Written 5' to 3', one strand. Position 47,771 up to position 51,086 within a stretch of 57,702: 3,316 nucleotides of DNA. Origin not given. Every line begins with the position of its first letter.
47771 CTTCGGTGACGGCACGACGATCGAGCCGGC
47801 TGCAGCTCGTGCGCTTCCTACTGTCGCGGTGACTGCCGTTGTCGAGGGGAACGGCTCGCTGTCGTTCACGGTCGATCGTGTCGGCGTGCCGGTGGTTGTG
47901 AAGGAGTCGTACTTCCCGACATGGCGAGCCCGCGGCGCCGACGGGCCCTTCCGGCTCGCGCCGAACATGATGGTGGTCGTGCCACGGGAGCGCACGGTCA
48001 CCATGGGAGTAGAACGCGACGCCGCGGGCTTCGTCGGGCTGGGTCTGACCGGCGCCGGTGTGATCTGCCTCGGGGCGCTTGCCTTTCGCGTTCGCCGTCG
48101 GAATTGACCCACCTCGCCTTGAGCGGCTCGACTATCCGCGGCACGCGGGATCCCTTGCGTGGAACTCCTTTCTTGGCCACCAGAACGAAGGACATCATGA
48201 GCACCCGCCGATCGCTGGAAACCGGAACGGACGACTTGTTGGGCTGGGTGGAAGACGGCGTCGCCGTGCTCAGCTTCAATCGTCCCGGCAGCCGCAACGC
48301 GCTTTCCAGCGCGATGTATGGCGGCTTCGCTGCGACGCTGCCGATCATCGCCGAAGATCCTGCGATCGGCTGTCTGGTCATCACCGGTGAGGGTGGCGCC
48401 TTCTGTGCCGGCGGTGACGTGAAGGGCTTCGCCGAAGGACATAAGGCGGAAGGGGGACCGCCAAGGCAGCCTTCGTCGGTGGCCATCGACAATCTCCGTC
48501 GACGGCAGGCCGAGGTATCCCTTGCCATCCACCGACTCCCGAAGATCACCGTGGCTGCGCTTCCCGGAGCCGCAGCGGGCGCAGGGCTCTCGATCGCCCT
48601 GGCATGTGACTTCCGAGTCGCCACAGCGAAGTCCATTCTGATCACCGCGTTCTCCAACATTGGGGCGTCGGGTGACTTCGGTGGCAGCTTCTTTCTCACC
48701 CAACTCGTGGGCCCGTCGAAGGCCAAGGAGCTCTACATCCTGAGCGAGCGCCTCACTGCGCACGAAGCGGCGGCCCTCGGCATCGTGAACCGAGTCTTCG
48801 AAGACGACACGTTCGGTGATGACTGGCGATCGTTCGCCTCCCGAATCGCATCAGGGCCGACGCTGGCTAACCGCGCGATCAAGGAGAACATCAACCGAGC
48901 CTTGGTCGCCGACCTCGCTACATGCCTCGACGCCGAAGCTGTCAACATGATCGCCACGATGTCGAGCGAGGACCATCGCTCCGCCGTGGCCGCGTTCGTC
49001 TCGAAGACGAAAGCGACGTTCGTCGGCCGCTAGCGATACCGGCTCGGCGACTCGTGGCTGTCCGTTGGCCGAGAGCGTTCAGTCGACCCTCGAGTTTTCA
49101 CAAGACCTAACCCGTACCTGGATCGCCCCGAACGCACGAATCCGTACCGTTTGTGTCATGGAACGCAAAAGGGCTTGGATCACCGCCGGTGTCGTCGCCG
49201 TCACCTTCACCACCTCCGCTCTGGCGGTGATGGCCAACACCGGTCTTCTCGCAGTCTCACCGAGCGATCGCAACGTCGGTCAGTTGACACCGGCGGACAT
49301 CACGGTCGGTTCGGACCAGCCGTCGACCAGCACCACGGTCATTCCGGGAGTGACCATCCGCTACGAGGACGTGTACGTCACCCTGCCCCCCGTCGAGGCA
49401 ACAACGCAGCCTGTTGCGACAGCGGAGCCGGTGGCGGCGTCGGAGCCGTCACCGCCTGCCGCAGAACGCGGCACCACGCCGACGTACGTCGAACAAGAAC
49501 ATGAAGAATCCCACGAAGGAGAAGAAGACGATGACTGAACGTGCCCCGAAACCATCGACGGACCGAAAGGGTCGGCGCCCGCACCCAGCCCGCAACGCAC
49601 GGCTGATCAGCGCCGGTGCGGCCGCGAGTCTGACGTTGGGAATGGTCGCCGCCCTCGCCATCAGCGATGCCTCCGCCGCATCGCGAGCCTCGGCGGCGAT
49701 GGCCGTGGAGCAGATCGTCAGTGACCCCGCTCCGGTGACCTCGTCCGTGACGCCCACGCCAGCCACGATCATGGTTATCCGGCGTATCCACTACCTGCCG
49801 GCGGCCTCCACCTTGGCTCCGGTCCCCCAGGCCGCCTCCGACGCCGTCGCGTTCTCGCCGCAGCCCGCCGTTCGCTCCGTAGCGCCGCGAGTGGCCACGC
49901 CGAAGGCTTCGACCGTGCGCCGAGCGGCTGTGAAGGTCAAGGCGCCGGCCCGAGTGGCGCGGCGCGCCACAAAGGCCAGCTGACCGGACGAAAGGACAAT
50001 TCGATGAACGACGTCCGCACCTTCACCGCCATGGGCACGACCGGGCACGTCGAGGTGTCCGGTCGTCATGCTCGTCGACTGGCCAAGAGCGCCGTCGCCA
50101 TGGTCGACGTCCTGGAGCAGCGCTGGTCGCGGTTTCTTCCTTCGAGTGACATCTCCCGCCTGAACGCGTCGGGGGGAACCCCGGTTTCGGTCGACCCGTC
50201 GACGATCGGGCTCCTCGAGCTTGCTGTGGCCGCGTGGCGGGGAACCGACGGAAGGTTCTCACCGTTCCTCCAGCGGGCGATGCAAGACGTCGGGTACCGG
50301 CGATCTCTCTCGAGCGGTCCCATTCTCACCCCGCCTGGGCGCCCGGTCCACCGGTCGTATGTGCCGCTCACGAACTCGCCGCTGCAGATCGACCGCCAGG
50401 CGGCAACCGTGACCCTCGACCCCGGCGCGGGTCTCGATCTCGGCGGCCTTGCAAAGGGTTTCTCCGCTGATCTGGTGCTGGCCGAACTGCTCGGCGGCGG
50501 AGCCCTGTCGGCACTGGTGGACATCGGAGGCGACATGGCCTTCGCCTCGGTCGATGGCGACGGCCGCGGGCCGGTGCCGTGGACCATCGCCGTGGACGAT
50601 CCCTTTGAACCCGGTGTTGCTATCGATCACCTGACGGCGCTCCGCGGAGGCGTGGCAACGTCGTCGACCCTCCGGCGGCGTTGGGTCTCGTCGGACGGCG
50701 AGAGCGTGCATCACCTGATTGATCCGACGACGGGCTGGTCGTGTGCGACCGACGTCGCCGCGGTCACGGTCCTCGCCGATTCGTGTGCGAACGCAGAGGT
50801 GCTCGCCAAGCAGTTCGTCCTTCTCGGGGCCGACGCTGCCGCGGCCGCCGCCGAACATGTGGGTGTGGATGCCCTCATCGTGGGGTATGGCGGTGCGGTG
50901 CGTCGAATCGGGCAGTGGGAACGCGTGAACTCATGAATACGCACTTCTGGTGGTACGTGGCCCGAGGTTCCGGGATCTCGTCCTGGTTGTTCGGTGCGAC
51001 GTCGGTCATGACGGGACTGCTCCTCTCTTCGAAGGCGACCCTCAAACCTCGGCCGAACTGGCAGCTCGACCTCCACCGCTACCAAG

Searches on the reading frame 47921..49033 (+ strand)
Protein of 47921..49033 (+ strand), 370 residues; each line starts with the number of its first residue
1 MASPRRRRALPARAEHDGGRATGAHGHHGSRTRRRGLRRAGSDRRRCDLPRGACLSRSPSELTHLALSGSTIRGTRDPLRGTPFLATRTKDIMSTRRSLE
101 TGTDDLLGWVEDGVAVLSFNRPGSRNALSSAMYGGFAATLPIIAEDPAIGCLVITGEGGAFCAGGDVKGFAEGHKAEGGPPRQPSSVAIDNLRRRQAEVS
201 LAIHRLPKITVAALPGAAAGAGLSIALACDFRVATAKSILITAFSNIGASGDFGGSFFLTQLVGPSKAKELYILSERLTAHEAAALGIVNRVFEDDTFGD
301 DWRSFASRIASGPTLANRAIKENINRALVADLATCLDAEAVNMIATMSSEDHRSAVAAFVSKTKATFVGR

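Call 58: search_protein_families(library=pfam, proteins=[window:47921-49033:+], max_evalue=0.01)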
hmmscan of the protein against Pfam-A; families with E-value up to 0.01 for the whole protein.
window:47921-49033:+ (370 aa): 2 families
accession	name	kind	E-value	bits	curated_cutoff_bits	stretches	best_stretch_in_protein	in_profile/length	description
PF00378.25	ECH_1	-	3.9e-47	161.1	27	1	111-368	3-249/251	Enoyl-CoA hydratase/isomerase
PF16113.10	ECH_2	-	1.7e-29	103.8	27.2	1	115-326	2-205/335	Enoyl-CoA hydratase/isomerase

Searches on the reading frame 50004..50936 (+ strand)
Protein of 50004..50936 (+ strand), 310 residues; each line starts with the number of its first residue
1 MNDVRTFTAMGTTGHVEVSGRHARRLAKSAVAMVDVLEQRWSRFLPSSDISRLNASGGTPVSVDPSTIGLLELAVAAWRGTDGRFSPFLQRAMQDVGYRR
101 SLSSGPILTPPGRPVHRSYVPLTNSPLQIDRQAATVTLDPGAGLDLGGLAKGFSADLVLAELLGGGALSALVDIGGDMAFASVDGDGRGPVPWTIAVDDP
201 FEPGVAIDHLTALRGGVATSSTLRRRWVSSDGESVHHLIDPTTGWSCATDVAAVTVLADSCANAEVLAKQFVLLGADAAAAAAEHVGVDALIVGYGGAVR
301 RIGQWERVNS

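Call 19: search_protein_families(library=pfam, proteins=[window:50004-50936:+])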
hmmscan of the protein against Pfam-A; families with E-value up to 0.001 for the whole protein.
window:50004-50936:+ (310 aa): 1 family
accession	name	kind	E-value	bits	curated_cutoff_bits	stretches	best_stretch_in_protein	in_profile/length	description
PF02424.20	ApbE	-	9.5e-51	173.3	25.6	1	10-291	1-265/266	ApbE family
